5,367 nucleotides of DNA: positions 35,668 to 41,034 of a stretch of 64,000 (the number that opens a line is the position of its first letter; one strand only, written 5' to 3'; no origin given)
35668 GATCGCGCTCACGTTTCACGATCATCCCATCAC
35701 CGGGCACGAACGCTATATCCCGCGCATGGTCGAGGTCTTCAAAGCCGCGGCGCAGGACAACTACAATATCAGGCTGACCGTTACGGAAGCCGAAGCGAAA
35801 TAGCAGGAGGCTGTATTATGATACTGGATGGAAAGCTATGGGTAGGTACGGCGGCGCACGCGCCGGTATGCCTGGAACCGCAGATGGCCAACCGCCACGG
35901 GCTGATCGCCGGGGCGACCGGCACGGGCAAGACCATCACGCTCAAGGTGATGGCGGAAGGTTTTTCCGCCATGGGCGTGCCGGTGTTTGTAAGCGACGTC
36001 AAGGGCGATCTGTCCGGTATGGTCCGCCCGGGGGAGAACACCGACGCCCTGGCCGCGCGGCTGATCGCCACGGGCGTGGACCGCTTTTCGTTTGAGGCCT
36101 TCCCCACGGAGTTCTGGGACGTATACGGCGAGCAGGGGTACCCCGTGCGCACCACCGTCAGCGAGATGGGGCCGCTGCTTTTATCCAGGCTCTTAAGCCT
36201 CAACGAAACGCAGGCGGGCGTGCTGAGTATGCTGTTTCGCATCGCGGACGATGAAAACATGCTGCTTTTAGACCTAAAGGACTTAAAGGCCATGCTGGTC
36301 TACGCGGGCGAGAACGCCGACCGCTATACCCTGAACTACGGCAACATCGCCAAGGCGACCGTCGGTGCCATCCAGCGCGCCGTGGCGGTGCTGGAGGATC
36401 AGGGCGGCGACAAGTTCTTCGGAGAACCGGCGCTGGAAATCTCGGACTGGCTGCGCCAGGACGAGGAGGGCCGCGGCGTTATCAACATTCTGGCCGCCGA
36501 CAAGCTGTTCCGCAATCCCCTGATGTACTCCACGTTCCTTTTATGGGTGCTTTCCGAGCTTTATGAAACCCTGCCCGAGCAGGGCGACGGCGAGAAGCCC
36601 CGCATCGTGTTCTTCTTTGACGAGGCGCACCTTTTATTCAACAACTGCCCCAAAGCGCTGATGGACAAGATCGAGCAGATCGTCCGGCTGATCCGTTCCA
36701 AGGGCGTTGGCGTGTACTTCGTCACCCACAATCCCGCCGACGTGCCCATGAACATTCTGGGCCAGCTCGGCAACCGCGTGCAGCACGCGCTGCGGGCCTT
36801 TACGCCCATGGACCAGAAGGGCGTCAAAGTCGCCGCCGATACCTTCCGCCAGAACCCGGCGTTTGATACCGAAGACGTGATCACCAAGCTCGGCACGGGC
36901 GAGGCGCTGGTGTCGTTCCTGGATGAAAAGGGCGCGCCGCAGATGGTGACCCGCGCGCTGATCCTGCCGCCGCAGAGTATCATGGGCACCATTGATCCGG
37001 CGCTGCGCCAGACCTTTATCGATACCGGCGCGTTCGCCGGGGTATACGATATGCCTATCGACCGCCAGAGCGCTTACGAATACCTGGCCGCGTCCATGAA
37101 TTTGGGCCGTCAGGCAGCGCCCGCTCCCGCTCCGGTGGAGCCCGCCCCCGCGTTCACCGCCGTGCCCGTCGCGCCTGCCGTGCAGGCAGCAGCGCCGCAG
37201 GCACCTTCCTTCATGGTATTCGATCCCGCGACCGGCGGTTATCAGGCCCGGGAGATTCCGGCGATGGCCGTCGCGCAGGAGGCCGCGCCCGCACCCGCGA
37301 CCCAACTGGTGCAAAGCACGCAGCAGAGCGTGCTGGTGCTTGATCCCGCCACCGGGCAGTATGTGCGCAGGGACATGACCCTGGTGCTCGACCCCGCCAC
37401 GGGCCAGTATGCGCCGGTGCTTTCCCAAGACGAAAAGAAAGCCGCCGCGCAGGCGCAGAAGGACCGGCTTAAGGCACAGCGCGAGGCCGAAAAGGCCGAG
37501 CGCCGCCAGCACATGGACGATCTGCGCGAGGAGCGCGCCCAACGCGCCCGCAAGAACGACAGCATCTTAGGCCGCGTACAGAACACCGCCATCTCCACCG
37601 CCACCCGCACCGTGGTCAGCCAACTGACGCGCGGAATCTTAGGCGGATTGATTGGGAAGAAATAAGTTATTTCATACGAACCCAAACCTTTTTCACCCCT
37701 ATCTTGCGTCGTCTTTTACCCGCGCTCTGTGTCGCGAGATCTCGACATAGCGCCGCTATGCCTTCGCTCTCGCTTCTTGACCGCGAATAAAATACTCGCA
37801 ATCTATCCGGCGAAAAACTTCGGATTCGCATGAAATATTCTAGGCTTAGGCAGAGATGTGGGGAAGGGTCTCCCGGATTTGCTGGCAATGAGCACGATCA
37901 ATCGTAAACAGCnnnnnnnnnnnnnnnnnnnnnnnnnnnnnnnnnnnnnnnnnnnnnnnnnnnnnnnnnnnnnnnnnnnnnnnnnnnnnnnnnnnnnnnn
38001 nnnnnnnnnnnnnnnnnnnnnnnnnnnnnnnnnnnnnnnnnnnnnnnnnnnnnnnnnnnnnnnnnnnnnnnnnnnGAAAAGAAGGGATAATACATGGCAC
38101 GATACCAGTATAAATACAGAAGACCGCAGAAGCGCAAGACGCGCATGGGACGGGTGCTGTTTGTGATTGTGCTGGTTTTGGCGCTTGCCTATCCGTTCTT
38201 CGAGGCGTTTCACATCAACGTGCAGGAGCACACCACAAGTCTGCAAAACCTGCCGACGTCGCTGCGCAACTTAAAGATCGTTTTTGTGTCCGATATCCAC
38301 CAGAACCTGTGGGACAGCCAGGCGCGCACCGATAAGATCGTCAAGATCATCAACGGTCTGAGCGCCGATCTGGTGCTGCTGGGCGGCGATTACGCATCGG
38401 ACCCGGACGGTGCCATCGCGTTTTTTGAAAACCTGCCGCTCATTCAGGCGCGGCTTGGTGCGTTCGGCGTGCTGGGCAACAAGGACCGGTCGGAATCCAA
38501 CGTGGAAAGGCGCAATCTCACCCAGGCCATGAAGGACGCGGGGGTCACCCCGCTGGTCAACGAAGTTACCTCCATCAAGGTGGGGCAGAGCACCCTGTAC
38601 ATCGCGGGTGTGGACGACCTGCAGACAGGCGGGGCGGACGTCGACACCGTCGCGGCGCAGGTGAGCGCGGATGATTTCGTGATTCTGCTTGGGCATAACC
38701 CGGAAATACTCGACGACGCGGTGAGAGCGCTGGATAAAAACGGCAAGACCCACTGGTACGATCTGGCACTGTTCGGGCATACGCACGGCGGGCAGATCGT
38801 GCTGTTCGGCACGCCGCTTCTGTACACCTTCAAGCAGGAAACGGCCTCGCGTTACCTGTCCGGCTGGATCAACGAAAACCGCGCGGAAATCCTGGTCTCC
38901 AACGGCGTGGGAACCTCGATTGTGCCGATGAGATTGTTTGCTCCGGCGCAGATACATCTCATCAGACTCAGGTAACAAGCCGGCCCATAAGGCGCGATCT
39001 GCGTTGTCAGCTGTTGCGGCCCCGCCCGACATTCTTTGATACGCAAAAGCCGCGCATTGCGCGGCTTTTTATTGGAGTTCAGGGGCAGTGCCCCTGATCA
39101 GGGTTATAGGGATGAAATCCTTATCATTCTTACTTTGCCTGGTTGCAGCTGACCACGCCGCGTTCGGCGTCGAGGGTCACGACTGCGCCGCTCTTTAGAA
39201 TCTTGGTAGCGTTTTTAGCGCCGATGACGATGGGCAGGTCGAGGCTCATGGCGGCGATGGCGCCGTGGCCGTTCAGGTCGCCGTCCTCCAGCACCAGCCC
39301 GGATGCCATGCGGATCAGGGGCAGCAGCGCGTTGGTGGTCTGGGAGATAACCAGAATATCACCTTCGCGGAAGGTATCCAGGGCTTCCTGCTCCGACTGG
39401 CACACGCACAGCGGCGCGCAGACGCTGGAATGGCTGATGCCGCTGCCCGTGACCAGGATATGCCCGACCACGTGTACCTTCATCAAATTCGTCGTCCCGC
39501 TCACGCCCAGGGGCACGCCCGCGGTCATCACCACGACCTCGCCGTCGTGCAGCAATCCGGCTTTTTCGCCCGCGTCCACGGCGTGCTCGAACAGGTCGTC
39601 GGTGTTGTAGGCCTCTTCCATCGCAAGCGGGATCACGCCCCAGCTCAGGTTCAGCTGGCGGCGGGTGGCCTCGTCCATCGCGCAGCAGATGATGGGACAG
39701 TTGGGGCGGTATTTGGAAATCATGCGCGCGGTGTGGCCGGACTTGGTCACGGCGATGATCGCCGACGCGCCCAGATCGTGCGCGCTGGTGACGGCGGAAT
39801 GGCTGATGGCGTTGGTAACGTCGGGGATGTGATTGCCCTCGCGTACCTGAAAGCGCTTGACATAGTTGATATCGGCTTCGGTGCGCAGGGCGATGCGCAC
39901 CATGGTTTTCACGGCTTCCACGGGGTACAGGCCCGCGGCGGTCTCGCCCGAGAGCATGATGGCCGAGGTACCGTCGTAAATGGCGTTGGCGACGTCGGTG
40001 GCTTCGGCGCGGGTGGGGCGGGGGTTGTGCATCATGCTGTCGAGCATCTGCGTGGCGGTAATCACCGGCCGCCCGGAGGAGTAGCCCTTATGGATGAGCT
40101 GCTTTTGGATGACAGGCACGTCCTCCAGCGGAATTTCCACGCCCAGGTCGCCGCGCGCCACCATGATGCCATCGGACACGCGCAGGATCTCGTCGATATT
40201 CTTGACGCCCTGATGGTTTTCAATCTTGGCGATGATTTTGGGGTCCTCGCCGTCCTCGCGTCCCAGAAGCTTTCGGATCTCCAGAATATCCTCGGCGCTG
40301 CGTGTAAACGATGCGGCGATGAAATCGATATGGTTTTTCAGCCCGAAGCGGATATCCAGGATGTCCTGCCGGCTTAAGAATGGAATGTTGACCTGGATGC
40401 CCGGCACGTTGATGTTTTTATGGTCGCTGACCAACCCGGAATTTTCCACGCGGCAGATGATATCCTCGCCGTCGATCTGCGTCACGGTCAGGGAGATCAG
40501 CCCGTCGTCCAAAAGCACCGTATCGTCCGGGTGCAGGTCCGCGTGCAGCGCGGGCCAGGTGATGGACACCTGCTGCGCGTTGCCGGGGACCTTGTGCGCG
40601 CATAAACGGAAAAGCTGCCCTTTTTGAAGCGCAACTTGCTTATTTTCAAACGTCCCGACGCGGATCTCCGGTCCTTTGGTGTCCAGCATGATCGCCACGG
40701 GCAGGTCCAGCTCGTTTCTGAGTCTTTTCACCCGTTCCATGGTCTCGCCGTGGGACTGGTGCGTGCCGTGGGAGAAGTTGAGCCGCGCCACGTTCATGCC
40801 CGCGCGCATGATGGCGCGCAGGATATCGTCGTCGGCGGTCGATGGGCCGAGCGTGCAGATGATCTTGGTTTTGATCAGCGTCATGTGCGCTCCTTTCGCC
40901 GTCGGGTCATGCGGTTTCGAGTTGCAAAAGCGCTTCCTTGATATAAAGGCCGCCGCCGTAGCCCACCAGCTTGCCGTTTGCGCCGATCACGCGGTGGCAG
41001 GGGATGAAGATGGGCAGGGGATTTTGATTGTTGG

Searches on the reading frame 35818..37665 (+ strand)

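Call 12: search_protein_families(library=pfam, proteins=[window:35818-37665:+])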
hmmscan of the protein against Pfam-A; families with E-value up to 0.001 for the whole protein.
window:35818-37665:+ (615 aa): 5 families
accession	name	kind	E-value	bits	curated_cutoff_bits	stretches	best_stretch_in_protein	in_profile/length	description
PF05872.18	HerA_C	-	2.7e-209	696.4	22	1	13-439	9-435/502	Helicase HerA-like C-terminal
PF01935.23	DUF87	-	1.1e-08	35.9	23.2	1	11-92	8-94/220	Helicase HerA, central domain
PF10412.15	TrwB_AAD_bind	-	9.9e-06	25.1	20.5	1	13-65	3-55/387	Type IV secretion-system coupling protein DNA-binding domain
PF15232.11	DUF4585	-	0.00015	22.2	27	0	501-542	4-51/73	Domain of unknown function (DUF4585)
PF04851.21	ResIII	-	0.00072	19.9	22.5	0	24-46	22-44/164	Type III restriction enzyme, res subunit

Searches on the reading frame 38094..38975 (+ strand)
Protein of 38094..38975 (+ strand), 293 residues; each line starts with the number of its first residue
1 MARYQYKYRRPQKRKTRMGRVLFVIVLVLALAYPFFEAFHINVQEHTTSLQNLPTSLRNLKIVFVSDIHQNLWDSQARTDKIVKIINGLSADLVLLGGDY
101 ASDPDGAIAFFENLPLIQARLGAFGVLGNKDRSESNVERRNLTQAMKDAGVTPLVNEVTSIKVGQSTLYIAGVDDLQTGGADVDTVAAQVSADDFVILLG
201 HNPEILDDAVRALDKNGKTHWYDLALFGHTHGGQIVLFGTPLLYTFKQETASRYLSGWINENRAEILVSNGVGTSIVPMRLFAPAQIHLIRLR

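Call 12: search_protein_families(library=pfam, proteins=[window:38094-38975:+])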
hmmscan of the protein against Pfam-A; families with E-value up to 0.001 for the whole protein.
window:38094-38975:+ (293 aa): 2 families
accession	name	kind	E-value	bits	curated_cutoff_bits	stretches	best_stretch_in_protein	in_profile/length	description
PF00149.33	Metallophos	-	2.9e-11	44.6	21.5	1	60-232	1-190/191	Calcineurin-like phosphoesterase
PF12850.12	Metallophos_2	-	3e-08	34.3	27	1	60-232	1-118/154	Calcineurin-like phosphoesterase superfamily domain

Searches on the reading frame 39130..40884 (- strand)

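Call 102: search_protein_families(library=pfam, proteins=[window:39130-40884:-], max_evalue=0.00001)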
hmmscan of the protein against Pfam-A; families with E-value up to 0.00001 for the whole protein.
window:39130-40884:- (584 aa): 3 families
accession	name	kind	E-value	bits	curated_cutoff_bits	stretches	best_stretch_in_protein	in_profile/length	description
PF00224.27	PK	-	2.2e-129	431.7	30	1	5-325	3-328/328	Pyruvate kinase, barrel domain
PF02887.21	PK_C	-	1.8e-43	147.7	28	1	358-471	1-114/114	Pyruvate kinase, alpha/beta domain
PF00391.29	PEP-utilizers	-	4.2e-18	65.2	23.1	1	505-576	1-72/72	PEP-utilising enzyme, mobile domain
